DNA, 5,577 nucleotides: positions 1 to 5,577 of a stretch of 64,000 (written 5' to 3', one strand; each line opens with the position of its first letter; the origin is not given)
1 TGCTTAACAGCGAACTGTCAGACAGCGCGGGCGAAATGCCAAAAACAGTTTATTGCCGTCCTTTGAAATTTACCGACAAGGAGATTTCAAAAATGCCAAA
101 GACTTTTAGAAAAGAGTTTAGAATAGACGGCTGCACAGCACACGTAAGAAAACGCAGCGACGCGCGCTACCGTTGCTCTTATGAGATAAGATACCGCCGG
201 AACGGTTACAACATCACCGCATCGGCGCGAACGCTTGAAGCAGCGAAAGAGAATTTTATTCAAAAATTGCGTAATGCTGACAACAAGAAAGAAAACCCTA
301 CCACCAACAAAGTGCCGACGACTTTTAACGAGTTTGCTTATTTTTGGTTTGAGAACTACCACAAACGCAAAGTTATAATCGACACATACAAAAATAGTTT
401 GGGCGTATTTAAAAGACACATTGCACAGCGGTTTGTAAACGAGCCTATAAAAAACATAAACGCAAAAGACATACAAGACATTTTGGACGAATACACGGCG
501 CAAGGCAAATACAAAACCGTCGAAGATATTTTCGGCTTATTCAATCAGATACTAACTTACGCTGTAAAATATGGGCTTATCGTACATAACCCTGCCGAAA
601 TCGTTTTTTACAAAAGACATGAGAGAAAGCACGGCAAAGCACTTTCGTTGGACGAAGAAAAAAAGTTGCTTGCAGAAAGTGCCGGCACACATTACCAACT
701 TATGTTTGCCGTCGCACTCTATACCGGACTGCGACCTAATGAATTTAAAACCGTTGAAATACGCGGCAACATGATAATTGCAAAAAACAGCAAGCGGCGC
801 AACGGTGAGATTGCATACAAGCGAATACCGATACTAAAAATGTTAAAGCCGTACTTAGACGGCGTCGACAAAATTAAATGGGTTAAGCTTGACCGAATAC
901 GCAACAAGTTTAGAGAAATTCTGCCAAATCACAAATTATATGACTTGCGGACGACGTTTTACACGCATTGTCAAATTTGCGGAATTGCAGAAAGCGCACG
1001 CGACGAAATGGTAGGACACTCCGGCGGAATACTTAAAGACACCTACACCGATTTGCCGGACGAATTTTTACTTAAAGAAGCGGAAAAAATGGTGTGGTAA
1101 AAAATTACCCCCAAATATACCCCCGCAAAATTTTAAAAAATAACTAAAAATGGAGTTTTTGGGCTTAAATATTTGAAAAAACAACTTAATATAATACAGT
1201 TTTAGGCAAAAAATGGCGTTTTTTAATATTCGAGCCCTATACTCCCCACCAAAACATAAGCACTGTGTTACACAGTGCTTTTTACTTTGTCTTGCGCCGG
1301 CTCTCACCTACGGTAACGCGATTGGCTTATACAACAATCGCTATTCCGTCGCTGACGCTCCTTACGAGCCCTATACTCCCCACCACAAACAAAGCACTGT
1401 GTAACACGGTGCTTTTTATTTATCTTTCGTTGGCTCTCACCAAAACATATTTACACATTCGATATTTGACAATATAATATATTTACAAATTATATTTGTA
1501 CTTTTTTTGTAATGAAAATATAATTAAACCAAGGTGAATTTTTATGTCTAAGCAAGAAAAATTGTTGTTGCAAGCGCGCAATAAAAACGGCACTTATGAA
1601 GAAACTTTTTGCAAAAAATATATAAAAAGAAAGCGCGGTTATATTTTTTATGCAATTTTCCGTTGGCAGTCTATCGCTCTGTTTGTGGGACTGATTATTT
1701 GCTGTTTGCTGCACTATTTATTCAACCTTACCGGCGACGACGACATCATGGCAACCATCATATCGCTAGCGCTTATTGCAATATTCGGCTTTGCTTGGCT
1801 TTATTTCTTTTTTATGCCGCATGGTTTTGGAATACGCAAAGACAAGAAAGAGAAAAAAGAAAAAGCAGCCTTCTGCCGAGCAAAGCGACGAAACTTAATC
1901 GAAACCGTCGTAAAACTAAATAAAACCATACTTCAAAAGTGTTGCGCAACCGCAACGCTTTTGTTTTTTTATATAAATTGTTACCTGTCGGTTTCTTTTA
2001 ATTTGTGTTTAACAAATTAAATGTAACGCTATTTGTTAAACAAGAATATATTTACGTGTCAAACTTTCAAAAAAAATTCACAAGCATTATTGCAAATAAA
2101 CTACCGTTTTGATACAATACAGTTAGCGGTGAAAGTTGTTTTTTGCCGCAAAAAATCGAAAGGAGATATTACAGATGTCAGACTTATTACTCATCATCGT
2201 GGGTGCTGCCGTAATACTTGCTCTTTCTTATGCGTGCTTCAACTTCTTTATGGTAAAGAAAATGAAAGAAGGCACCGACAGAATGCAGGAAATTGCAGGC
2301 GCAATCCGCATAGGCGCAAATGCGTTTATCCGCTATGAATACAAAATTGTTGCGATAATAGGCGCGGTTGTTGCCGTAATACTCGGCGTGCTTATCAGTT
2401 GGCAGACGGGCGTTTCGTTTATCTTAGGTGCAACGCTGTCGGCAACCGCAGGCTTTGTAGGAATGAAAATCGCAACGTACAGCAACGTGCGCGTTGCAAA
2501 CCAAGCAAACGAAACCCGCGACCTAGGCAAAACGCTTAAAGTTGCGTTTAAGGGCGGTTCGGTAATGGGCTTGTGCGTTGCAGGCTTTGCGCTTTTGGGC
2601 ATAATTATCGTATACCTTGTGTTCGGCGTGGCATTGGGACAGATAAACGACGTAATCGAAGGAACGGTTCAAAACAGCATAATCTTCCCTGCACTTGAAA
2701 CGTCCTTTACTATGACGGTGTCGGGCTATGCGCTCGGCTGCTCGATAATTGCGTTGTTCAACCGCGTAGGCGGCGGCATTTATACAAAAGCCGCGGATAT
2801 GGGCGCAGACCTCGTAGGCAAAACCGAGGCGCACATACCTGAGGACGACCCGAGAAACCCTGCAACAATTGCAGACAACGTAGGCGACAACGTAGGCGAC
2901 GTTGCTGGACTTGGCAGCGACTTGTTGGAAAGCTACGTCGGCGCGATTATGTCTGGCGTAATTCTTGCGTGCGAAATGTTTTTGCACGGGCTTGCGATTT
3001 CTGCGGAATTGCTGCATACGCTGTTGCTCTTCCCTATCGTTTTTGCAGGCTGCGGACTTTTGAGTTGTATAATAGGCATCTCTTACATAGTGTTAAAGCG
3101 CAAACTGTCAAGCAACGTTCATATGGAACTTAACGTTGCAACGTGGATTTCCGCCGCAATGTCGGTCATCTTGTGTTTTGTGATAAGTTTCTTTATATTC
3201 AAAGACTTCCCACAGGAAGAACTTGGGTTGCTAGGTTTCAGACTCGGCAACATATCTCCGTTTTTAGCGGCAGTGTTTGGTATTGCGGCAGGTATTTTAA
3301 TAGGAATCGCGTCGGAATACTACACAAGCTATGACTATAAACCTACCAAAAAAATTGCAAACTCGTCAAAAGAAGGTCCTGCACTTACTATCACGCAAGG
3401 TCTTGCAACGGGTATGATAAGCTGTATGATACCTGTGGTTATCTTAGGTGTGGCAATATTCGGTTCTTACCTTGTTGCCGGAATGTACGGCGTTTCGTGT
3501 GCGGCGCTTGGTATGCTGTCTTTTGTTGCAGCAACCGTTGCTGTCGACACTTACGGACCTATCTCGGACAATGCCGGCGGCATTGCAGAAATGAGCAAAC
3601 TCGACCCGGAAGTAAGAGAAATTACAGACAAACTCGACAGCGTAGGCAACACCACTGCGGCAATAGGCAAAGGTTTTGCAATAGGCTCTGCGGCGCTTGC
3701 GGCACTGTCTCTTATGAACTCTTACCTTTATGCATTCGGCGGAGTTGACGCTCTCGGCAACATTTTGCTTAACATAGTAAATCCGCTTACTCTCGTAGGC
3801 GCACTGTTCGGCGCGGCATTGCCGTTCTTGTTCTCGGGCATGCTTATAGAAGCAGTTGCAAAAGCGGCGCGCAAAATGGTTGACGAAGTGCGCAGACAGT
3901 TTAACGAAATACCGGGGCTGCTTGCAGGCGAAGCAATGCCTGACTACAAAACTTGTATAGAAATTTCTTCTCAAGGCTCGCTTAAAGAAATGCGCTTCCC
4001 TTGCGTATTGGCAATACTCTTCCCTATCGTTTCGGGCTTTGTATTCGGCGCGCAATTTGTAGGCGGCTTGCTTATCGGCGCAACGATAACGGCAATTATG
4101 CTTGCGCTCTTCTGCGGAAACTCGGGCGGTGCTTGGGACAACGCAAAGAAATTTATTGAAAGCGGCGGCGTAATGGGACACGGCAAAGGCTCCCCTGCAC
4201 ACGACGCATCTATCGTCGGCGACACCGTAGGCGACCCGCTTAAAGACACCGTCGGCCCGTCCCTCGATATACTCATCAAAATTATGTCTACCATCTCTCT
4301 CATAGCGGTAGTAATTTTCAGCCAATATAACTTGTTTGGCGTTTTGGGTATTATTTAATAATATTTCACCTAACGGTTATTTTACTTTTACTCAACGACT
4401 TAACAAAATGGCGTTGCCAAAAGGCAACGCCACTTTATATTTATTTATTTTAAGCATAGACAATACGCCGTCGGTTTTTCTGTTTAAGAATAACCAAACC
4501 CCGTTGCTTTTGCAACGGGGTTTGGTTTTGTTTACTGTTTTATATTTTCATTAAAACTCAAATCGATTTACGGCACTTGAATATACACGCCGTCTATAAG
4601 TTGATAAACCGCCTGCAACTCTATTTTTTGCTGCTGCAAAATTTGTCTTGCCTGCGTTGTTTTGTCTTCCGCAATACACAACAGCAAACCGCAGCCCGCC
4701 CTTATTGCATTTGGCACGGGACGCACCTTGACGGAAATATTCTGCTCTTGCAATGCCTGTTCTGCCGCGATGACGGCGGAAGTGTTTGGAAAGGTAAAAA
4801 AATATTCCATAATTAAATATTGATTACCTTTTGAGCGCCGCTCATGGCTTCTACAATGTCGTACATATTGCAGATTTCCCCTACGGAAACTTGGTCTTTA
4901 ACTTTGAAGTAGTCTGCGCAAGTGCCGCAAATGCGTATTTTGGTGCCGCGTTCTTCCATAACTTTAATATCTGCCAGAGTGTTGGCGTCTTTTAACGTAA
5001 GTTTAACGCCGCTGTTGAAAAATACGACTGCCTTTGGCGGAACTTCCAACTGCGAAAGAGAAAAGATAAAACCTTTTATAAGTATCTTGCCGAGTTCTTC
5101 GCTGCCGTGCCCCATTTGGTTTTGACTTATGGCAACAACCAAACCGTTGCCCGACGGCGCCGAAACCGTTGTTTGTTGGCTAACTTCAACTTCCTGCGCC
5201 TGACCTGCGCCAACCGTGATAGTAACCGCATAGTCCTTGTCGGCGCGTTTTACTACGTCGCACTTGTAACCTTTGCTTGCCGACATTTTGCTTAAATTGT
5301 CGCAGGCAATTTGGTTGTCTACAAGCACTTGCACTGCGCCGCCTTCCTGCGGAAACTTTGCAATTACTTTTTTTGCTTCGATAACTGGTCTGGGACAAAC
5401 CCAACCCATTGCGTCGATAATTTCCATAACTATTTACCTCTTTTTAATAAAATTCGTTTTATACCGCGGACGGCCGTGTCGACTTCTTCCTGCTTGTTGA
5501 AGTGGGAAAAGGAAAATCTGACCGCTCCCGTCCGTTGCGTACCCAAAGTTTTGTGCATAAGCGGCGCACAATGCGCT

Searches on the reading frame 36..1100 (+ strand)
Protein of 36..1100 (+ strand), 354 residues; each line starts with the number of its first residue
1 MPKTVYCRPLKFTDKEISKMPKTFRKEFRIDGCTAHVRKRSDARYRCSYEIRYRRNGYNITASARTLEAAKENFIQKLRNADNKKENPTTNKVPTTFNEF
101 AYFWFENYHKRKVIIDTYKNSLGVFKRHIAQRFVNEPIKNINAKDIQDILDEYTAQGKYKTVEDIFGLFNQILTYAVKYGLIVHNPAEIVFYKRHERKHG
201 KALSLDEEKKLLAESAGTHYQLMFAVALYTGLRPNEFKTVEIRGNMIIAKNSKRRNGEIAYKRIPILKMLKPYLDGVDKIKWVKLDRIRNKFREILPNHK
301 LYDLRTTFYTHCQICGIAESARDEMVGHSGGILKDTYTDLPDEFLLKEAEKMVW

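Call 72: search_protein_families(library=pfam, proteins=[window:36-1100:+], max_evalue=0.00001)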
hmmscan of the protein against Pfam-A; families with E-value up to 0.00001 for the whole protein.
window:36-1100:+ (354 aa): 2 families
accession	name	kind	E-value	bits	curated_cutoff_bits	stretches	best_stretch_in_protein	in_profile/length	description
PF22022.2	Phage_int_M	-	3.5e-10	40.4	27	1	97-188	1-91/96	Phage integrase central domain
PF14659.12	Phage_int_SAM_3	-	1.2e-08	35.5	22.6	1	96-152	1-56/58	Phage integrase, N-terminal SAM-like domain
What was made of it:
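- The only integrase-like ORF is 36 kb away (call 72).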

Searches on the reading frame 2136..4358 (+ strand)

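Call 72: search_protein_families(library=pfam, proteins=[window:2136-4358:+], max_evalue=0.00001)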
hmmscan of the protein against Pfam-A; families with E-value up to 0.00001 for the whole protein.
window:2136-4358:+ (740 aa): 1 family
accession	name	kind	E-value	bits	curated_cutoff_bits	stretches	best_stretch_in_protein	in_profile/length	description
PF03030.21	H_PPase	-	5.7e-249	828.5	29.7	1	27-723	1-644/645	Inorganic H+ pyrophosphatase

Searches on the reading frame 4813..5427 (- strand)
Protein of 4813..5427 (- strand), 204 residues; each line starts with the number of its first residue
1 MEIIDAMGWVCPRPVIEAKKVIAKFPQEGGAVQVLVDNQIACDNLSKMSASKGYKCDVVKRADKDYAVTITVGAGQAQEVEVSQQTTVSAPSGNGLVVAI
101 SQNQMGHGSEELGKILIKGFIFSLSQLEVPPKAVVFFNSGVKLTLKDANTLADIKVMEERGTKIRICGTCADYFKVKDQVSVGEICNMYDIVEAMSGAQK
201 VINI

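Call 72: search_protein_families(library=pfam, proteins=[window:4813-5427:-], max_evalue=0.00001)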
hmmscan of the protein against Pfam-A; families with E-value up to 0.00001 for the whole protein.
window:4813-5427:- (204 aa): 1 family
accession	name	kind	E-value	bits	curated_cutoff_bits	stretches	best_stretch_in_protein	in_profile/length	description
PF01206.22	TusA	-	2.3e-14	53.4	28.6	1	3-71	2-69/70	Sulfurtransferase TusA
